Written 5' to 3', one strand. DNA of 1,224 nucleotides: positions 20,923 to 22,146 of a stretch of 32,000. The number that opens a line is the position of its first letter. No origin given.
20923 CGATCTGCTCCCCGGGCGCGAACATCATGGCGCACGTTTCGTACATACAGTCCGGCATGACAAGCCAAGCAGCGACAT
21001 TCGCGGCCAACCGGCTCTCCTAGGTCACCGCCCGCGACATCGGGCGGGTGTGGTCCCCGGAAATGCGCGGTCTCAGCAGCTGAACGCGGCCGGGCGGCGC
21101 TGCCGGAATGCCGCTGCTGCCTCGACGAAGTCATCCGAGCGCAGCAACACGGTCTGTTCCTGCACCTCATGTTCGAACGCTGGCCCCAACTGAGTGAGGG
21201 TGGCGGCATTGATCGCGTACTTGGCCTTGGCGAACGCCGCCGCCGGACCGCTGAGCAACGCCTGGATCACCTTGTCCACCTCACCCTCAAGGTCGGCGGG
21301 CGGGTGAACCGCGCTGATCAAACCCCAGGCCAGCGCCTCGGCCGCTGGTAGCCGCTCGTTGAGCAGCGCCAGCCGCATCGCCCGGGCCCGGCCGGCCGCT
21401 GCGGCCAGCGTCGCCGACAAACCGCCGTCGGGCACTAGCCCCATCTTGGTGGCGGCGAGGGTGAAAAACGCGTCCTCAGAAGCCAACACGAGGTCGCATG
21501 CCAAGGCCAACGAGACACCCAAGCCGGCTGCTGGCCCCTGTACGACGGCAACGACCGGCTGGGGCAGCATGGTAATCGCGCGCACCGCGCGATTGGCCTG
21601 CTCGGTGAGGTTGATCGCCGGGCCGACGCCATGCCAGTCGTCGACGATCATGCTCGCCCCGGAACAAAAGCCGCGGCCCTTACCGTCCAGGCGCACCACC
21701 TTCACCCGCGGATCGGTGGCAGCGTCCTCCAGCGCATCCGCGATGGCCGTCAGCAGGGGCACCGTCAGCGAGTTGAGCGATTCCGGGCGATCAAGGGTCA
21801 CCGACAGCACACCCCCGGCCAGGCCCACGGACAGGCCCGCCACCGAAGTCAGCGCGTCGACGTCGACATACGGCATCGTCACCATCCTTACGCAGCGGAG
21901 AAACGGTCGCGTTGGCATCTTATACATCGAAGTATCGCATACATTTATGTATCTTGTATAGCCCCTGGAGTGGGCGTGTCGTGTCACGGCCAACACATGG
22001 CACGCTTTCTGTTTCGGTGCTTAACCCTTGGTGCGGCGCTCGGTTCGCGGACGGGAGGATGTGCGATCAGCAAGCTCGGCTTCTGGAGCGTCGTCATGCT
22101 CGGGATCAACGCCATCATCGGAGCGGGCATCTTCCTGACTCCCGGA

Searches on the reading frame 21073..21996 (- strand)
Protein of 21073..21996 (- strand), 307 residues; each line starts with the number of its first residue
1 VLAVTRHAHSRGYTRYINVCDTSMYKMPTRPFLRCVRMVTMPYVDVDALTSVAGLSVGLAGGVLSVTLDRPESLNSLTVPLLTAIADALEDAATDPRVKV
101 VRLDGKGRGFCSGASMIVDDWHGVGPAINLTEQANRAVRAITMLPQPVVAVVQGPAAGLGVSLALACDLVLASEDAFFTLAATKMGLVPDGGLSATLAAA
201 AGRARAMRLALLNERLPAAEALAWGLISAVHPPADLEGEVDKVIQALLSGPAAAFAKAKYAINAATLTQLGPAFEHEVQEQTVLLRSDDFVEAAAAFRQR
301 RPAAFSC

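Call 11: search_protein_families(library=pfam, proteins=[window:21073-21996:-])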
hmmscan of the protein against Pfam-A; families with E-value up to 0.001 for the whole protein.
window:21073-21996:- (307 aa): 2 families
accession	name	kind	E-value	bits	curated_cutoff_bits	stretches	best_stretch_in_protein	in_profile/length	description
PF00378.25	ECH_1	-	2.3e-49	168.4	27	1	61-305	4-248/251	Enoyl-CoA hydratase/isomerase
PF16113.10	ECH_2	-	3e-26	93.2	27.2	1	65-245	3-186/335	Enoyl-CoA hydratase/isomerase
